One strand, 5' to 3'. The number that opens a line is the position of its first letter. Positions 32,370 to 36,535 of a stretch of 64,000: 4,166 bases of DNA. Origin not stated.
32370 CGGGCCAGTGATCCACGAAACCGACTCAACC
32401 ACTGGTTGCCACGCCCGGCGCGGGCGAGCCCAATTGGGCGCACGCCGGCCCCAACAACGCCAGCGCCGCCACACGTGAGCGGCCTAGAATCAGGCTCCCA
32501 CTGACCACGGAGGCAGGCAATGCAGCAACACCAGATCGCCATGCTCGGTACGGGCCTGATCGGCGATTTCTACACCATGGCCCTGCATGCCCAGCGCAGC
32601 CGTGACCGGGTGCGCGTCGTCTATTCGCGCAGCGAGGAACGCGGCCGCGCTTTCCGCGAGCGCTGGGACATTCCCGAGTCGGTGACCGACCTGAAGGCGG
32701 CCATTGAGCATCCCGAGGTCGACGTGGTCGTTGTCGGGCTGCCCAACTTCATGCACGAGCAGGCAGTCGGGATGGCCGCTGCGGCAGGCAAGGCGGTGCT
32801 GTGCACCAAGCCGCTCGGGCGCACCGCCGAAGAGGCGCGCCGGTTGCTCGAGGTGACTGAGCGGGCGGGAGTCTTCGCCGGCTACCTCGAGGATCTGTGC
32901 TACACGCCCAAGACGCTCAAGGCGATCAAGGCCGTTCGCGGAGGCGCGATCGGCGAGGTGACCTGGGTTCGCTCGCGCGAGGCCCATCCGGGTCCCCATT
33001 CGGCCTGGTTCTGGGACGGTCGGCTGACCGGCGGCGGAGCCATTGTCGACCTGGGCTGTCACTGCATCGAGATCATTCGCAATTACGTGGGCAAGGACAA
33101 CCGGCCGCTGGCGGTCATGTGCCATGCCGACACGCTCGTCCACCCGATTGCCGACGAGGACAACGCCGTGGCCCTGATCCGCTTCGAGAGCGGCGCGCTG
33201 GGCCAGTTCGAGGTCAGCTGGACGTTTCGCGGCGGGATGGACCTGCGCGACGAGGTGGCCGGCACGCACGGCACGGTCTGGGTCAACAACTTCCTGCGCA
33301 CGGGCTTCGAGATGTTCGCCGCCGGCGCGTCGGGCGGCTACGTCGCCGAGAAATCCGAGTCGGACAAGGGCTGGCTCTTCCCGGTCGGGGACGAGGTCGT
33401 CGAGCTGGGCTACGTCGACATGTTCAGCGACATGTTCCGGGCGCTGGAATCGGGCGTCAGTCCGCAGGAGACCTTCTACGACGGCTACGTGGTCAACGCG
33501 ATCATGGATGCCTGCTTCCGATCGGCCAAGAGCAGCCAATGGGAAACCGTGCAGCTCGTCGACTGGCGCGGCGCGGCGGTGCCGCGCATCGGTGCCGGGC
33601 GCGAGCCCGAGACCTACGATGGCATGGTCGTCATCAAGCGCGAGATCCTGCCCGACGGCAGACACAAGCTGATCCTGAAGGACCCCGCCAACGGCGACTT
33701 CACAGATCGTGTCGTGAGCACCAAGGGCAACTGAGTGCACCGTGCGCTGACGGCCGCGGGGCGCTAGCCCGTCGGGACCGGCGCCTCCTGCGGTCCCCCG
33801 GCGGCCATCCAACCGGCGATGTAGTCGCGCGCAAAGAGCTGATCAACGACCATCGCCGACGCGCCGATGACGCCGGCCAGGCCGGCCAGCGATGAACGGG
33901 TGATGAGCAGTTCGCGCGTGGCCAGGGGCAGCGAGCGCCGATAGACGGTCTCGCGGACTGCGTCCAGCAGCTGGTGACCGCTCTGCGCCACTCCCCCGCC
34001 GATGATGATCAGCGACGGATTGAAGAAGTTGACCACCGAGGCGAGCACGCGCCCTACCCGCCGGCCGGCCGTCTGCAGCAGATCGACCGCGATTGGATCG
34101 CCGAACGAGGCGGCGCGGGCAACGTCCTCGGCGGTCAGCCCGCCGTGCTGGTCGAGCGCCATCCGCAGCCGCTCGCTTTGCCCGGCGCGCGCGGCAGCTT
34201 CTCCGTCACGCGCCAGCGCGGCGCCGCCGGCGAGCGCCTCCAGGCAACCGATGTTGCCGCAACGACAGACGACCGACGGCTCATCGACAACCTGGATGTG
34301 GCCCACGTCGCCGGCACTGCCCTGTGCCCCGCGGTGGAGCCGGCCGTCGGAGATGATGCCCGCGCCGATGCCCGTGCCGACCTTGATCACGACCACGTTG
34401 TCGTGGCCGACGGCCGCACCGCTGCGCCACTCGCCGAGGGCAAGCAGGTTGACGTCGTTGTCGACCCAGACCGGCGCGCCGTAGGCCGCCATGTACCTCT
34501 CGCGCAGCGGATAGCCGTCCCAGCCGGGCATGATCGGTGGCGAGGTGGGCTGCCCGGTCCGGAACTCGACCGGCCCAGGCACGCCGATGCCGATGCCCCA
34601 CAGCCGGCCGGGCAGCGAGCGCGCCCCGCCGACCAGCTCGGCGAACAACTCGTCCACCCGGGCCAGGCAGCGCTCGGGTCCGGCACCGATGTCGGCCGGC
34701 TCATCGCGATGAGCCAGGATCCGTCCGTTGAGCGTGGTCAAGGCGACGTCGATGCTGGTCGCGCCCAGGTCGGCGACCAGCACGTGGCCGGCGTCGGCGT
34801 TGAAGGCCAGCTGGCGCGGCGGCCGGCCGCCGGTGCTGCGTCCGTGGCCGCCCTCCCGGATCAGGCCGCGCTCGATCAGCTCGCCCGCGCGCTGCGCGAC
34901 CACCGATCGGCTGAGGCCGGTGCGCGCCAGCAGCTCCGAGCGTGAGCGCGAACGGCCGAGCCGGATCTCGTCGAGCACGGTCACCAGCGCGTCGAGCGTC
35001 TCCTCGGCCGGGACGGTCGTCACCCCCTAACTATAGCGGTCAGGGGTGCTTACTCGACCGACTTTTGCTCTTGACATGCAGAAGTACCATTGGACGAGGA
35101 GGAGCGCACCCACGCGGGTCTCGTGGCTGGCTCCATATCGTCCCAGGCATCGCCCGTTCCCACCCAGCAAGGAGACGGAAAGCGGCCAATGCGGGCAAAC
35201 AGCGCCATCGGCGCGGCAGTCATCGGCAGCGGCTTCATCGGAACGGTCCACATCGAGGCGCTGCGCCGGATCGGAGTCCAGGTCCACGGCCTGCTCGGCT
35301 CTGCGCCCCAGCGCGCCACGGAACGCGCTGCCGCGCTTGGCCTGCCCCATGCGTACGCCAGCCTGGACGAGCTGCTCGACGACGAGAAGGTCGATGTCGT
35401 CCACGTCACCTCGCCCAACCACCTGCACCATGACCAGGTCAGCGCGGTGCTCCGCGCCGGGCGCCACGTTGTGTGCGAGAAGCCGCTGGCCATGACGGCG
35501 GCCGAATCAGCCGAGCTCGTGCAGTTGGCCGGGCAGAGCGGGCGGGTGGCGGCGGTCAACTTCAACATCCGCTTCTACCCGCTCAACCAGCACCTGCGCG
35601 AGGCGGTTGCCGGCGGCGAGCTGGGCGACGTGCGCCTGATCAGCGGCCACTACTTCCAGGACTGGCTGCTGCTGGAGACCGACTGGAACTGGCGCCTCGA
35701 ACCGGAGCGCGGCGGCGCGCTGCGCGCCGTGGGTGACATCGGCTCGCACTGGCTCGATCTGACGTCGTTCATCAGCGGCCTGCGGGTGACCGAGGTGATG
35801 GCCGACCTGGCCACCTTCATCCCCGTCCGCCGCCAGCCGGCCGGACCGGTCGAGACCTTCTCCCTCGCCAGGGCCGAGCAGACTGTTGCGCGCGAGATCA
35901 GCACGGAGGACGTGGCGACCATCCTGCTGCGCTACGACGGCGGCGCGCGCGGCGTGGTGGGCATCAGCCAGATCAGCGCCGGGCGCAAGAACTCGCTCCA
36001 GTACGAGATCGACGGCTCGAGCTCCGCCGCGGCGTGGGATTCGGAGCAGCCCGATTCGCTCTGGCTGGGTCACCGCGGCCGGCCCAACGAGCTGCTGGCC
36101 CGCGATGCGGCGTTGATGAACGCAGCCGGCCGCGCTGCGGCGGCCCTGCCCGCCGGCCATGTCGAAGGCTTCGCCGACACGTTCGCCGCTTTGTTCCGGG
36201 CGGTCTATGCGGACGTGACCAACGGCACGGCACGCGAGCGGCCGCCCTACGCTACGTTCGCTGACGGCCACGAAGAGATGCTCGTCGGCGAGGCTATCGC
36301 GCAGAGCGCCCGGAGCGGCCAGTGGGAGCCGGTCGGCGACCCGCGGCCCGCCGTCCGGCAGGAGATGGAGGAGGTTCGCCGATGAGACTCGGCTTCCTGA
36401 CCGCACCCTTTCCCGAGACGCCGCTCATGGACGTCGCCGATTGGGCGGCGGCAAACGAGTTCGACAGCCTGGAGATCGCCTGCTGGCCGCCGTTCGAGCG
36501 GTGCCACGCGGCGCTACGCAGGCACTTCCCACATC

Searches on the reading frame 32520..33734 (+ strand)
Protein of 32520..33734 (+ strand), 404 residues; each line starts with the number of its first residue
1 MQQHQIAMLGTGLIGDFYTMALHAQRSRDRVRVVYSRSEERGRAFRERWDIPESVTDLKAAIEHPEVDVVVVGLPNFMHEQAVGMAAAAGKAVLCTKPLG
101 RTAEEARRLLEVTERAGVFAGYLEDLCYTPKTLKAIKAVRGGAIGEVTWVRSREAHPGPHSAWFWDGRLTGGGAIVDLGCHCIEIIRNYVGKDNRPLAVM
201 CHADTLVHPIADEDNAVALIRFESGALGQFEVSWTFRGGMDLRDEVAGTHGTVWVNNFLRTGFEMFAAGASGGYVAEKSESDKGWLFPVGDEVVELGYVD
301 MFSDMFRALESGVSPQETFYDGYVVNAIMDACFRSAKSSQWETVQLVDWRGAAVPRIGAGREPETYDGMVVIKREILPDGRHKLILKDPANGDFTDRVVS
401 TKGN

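Call 13: search_protein_families(library=pfam, proteins=[window:32520-33734:+])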
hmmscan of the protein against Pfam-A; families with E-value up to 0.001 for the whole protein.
window:32520-33734:+ (404 aa): 4 families
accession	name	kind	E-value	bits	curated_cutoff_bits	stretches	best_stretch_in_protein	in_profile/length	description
PF22725.1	GFO_IDH_MocA_C3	-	7e-28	97.6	27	1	134-253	3-123/124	GFO/IDH/MocA C-terminal domain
PF01408.29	GFO_IDH_MocA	-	1.6e-22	80.9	24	1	5-118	2-114/120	Oxidoreductase family, NAD-binding Rossmann fold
PF02894.22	GFO_IDH_MocA_C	-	5.6e-16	59.4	22.9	1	137-341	2-215/218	Oxidoreductase family, C-terminal alpha/beta domain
PF03807.23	F420_oxidored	-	0.0002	22.3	21.6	1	5-93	1-88/94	NADP oxidoreductase coenzyme F420-dependent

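Call 15: find_encoding_contigs(protein=window:32520-33734:+, flank=10000, max_places=10)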
Protein window:32520-33734:+ (404 aa): no gene with exactly this product is on record in the collection.

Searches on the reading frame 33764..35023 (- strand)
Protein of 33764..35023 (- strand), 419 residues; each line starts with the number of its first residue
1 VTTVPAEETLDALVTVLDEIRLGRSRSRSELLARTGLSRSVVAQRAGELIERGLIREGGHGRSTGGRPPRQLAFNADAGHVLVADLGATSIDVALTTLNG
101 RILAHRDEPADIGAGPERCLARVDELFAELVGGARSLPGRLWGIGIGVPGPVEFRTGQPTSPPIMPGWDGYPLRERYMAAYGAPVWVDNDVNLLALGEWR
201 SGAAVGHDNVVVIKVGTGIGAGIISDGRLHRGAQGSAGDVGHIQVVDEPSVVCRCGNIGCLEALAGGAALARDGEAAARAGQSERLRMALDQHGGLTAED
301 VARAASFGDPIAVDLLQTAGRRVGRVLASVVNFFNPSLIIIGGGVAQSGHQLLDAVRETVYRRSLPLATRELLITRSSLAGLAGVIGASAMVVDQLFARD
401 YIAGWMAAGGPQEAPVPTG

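Call 86: search_protein_families(library=pfam, proteins=[window:33764-35023:-])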
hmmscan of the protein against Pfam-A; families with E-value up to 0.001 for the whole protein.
window:33764-35023:- (419 aa): 3 families
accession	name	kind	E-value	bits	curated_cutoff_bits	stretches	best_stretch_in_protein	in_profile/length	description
PF00480.26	ROK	-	5.2e-59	200.6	22.9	1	85-393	5-292/294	ROK family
PF12802.13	MarR_2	-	0.00018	22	27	1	16-63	10-61/61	MarR family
PF13412.12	HTH_24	-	0.00087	19.3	21.9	0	27-56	19-48/48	Winged helix-turn-helix DNA-binding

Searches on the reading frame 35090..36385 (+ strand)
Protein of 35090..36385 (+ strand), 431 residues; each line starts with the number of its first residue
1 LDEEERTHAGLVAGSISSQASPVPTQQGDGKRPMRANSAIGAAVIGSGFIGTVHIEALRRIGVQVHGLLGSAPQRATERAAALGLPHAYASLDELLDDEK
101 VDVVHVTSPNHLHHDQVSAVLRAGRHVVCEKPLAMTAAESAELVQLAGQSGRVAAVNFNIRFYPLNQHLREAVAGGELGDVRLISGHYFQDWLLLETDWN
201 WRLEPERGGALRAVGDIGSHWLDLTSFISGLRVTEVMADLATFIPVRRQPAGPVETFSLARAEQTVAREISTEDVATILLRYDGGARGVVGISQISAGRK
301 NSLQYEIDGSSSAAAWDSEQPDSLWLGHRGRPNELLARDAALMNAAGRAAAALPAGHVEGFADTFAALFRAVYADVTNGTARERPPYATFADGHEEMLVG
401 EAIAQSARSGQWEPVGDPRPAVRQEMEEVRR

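Call 86: search_protein_families(library=pfam, proteins=[window:35090-36385:+])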
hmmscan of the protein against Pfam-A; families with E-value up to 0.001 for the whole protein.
window:35090-36385:+ (431 aa): 4 families
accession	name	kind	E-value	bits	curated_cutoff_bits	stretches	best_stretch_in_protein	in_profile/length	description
PF01408.29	GFO_IDH_MocA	-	9.9e-29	100.9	24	1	41-158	2-120/120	Oxidoreductase family, NAD-binding Rossmann fold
PF22725.1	GFO_IDH_MocA_C3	-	1.5e-25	90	27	1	167-310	2-119/124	GFO/IDH/MocA C-terminal domain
PF02894.22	GFO_IDH_MocA_C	-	3.3e-21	76.5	22.9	1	170-412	1-215/218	Oxidoreductase family, C-terminal alpha/beta domain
PF03447.22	NAD_binding_3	-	8.9e-07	30.1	24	1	45-152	5-111/116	Homoserine dehydrogenase, NAD binding domain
